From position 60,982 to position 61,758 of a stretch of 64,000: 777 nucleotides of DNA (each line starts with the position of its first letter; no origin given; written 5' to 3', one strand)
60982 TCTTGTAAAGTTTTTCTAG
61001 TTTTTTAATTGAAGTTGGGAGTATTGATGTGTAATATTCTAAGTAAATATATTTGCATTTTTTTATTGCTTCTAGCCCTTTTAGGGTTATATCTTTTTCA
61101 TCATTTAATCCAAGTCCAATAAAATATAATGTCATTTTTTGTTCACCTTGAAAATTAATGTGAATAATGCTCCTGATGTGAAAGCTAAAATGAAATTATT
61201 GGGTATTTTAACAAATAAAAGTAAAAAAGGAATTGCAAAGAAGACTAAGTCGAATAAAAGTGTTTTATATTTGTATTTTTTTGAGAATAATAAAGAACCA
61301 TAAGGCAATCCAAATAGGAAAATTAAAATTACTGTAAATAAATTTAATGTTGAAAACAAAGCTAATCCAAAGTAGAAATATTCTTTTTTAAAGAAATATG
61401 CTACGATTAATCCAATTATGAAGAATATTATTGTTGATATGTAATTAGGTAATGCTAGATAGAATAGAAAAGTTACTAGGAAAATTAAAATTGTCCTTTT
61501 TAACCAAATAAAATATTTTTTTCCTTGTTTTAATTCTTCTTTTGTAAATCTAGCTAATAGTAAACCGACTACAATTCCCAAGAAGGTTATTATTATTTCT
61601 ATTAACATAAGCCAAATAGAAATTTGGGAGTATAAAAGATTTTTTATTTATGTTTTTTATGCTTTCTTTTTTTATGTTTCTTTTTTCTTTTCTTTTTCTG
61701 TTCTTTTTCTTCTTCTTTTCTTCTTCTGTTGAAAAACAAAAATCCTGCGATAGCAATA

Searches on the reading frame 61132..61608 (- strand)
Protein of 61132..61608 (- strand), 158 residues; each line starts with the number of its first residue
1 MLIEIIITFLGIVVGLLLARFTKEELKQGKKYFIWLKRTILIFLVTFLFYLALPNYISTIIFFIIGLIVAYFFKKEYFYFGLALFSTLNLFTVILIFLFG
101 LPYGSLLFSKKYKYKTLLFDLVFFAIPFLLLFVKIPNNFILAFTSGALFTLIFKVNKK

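Call 7: search_protein_families(library=pfam, proteins=[window:61132-61608:-], max_evalue=1)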
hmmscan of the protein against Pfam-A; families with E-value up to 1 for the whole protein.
window:61132-61608:- (158 aa): 1 family
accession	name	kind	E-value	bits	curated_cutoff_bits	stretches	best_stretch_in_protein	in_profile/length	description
PF06295.17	ZapG-like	-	0.049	14.1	33.5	1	5-31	2-28/123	Z-ring associated protein G-like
